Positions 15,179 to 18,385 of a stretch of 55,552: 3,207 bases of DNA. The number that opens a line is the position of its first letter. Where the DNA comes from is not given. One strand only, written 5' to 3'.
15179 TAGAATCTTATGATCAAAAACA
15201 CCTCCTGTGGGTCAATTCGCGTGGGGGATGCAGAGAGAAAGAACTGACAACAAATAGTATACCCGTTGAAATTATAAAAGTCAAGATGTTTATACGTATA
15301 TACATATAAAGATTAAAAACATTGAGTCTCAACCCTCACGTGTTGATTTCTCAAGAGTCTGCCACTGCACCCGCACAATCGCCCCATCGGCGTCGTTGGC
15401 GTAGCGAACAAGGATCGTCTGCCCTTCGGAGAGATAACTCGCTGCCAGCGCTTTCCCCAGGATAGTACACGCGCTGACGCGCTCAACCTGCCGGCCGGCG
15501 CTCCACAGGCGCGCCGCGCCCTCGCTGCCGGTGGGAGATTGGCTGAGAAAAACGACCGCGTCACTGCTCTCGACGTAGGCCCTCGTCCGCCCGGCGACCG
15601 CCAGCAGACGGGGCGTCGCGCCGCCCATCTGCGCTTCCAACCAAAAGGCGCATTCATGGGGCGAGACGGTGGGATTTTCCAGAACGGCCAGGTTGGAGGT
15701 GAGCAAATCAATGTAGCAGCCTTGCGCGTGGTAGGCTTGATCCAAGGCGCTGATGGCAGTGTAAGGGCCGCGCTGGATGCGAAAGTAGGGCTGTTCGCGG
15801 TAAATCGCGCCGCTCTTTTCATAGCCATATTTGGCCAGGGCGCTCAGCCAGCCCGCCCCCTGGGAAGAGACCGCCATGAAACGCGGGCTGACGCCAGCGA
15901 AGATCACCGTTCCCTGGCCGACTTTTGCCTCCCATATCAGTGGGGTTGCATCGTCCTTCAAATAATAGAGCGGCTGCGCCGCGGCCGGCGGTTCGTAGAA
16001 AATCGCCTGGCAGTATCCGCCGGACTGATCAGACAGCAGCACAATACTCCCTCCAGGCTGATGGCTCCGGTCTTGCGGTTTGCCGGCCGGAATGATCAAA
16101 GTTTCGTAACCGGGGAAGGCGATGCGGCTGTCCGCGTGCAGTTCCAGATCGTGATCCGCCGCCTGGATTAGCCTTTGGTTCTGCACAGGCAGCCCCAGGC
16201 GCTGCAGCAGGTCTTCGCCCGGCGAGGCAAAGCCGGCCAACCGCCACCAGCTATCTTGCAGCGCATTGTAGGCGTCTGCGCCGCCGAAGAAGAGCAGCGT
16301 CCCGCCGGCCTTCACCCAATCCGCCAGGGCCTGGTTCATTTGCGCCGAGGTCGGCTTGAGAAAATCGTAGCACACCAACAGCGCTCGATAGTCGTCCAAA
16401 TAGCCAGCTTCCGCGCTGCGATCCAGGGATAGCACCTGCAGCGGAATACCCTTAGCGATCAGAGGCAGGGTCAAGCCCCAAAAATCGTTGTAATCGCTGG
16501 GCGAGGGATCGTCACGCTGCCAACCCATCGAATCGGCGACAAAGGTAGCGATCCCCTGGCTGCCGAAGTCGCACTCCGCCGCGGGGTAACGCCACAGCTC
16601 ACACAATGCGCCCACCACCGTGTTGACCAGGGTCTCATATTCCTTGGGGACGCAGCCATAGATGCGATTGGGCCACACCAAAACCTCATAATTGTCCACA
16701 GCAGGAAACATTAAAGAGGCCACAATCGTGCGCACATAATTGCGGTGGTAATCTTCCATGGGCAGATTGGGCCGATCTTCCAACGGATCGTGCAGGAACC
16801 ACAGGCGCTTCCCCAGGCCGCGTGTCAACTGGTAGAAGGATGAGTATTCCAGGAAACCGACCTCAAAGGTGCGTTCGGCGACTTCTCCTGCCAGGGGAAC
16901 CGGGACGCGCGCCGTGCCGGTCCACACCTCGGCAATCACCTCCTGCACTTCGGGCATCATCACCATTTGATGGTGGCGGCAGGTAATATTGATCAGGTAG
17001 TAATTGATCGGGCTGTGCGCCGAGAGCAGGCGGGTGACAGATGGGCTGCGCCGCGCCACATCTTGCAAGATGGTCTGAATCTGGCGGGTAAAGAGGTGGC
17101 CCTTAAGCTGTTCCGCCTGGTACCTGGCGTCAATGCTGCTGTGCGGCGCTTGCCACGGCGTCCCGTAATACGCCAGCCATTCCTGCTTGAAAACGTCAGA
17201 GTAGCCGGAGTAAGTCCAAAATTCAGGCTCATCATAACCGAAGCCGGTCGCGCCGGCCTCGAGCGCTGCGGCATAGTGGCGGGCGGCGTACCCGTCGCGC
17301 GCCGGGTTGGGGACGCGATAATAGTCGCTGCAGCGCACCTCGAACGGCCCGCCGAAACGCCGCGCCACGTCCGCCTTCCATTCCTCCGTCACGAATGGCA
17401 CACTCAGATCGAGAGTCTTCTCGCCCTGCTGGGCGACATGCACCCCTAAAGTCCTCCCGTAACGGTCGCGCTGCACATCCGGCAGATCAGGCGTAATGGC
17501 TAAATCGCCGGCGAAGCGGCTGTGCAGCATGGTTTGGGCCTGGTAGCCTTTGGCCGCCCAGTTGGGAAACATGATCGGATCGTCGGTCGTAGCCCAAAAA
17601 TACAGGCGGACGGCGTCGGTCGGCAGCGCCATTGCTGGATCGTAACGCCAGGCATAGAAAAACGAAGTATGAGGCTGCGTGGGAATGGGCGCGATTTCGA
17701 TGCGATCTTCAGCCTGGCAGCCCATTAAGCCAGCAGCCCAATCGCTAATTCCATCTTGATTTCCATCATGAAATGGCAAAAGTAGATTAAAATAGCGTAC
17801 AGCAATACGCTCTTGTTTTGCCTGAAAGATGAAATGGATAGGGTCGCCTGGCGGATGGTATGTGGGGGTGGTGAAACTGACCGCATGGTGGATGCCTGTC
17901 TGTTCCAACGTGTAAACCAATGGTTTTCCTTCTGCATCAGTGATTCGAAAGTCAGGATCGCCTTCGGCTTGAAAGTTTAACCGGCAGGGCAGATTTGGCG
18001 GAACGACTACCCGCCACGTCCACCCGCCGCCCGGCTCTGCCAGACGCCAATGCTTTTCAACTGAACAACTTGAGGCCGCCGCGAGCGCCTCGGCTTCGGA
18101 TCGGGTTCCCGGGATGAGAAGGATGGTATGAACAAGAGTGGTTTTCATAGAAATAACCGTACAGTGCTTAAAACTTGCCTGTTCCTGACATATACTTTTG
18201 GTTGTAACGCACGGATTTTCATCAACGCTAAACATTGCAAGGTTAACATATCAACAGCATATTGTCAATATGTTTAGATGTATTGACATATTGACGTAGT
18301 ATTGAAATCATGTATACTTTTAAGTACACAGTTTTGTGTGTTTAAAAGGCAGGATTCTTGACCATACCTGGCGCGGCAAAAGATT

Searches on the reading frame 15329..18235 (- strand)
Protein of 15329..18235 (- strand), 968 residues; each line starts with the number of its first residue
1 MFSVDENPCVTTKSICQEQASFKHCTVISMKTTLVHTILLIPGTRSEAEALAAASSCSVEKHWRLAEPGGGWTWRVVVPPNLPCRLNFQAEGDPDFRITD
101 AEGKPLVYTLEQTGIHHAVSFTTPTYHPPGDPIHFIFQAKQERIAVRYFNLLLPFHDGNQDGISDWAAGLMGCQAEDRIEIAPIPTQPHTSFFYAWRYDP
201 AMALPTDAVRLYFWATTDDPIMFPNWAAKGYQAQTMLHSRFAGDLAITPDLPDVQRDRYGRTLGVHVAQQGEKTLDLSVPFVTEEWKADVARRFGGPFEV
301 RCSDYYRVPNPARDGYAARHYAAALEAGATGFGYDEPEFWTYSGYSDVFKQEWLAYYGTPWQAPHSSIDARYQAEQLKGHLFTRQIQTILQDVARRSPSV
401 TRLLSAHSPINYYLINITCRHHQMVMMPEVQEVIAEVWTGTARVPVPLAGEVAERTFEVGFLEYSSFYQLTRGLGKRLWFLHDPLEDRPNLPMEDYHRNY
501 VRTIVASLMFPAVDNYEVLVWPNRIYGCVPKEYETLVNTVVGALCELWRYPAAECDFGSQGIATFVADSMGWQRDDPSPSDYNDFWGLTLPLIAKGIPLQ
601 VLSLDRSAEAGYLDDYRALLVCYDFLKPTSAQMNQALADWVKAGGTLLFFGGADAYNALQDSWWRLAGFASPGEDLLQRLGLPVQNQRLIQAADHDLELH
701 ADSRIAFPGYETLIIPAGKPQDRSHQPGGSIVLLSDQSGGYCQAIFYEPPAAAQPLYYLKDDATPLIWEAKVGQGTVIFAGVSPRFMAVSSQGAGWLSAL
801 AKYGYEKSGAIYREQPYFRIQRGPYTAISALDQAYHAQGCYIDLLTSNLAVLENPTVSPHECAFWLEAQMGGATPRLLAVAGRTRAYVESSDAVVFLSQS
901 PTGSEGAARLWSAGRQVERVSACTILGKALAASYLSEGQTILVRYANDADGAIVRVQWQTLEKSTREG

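Call 10: search_protein_families(library=pfam, proteins=[window:15329-18235:-])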
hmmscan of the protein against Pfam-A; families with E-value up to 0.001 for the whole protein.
window:15329-18235:- (968 aa): 2 families
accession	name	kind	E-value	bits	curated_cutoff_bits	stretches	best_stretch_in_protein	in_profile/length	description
PF14258.12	DUF4350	-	3.8e-05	24.5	30.4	1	614-736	36-159/181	Domain of unknown function (DUF4350)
PF09960.14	DUF2194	-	0.00076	18.4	30.4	0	609-779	78-219/582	Uncharacterised protein conserved in bacteria (DUF2194)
